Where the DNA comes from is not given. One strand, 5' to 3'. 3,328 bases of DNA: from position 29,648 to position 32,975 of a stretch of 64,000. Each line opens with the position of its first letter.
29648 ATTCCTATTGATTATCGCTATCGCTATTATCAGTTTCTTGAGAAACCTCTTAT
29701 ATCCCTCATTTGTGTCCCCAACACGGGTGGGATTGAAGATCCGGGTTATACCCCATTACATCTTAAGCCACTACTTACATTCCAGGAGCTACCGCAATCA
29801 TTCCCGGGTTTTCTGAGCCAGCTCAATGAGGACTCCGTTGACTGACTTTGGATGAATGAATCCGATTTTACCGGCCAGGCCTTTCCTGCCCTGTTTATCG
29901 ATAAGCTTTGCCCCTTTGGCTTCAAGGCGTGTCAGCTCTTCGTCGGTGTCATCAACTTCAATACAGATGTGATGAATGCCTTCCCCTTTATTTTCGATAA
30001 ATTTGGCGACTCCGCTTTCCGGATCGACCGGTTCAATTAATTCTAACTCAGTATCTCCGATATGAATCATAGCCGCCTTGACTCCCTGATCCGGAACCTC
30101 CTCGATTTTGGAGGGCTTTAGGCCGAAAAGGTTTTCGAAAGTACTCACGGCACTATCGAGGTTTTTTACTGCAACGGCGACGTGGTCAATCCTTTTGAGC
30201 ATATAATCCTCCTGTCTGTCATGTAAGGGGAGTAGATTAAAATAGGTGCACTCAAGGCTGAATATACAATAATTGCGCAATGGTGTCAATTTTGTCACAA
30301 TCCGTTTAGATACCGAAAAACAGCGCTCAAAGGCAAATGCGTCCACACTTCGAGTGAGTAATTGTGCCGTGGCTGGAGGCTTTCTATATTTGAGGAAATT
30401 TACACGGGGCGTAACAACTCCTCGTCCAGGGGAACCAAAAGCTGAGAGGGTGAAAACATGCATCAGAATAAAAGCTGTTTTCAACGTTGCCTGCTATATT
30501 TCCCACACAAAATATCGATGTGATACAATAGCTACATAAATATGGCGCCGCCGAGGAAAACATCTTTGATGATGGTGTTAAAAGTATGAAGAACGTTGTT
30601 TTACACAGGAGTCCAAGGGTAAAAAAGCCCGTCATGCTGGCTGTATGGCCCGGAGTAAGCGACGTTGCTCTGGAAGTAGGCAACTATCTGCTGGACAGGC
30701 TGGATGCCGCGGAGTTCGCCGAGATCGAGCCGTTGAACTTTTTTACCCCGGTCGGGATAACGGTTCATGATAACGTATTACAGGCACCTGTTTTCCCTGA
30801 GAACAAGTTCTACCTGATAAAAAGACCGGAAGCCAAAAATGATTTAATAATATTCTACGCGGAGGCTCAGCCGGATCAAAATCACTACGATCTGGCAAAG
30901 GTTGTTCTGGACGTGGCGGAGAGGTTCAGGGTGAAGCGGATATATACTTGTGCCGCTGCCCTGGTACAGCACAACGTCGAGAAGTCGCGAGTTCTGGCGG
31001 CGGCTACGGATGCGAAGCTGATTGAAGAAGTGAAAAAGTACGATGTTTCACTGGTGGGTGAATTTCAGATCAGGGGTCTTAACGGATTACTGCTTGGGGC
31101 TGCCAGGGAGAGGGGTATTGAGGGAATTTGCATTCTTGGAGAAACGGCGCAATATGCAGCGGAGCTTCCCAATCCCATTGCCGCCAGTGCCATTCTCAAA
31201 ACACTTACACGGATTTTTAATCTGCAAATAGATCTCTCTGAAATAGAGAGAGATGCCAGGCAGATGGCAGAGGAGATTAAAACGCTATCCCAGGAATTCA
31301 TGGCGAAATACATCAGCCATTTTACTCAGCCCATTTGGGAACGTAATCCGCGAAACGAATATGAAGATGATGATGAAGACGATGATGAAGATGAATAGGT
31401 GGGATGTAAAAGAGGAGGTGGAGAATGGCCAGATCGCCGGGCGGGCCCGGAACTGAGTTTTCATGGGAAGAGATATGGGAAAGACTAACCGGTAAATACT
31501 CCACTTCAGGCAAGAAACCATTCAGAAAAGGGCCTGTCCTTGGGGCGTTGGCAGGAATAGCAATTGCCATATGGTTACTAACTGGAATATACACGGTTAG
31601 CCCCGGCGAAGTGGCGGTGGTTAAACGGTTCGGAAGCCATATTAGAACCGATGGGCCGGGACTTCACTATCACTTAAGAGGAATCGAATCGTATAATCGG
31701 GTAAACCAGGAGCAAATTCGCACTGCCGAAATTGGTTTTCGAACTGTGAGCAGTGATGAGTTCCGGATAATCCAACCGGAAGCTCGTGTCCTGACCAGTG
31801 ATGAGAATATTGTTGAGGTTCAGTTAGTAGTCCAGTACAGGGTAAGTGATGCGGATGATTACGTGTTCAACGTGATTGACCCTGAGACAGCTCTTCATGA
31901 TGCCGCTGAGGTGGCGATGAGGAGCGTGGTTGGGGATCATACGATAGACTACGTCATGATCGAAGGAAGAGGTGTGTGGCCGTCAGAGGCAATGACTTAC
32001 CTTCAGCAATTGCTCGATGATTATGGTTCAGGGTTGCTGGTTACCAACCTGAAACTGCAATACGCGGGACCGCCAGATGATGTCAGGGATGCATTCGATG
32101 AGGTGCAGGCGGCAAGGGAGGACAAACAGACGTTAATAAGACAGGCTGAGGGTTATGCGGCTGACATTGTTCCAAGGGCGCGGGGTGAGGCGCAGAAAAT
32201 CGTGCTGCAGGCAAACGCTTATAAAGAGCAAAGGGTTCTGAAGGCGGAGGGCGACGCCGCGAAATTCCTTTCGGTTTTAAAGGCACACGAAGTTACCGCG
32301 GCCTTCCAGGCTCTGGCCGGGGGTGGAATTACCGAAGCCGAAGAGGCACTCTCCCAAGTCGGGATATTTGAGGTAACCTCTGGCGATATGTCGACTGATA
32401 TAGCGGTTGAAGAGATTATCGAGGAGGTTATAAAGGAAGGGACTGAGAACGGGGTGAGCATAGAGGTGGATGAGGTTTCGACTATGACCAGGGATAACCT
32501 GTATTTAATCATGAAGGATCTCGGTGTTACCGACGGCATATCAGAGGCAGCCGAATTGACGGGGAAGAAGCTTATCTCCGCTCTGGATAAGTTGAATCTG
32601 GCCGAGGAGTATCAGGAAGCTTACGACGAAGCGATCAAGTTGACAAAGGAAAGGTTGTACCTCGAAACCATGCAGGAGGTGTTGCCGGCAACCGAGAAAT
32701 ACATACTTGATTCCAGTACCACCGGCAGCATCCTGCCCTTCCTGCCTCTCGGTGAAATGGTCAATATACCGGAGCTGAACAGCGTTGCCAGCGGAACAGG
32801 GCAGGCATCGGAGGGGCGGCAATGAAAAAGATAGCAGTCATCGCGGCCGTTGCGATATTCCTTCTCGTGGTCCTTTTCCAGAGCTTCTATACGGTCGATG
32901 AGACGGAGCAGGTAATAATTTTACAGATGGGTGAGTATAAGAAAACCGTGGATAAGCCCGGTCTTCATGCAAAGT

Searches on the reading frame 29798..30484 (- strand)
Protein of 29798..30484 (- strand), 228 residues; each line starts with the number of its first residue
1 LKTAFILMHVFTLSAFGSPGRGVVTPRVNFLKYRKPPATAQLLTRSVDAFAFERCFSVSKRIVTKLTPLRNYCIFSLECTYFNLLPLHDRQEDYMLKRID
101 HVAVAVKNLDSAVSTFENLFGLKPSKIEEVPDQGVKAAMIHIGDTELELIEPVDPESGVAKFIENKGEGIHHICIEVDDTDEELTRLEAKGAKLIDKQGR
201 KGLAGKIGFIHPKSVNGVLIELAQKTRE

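Call 32: search_protein_families(library=pfam, proteins=[window:29798-30484:-], max_evalue=0.001)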
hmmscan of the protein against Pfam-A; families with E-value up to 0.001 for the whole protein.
window:29798-30484:- (228 aa): 3 families
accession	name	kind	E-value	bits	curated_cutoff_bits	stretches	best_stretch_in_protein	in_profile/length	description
PF13669.12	Glyoxalase_4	-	6.6e-26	91.2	27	1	100-205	1-104/109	Glyoxalase/Bleomycin resistance protein/Dioxygenase superfamily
PF00903.31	Glyoxalase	-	7.2e-19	68.8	20.6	1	98-222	1-121/121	Glyoxalase/Bleomycin resistance protein/Dioxygenase superfamily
PF13468.12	Glyoxalase_3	-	8.6e-14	52.4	25.1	1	99-202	1-107/176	Glyoxalase-like domain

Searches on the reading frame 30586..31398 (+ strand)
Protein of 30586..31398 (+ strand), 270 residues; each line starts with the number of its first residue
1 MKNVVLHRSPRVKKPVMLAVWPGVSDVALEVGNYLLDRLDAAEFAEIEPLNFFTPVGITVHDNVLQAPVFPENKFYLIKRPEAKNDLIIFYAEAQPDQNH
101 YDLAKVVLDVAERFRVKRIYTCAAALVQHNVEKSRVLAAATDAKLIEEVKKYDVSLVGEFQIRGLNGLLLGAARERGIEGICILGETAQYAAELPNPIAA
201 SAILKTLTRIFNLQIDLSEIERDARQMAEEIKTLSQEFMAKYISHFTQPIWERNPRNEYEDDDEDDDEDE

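Call 32: search_protein_families(library=pfam, proteins=[window:30586-31398:+], max_evalue=0.001)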
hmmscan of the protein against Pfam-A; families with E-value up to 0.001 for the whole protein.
window:30586-31398:+ (270 aa): 1 family
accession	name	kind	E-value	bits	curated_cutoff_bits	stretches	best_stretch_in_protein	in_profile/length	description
PF09754.15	PAC2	-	4.9e-34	118.5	25.8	1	21-234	5-214/215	PAC2 family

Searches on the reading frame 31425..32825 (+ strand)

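Call 32: search_protein_families(library=pfam, proteins=[window:31425-32825:+], max_evalue=0.001)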
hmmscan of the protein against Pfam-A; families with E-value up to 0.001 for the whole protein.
window:31425-32825:+ (466 aa): 1 family
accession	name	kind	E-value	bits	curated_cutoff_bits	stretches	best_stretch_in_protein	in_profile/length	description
PF01145.31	Band_7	-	4e-23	82.8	23.6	1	57-244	2-175/176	SPFH domain / Band 7 family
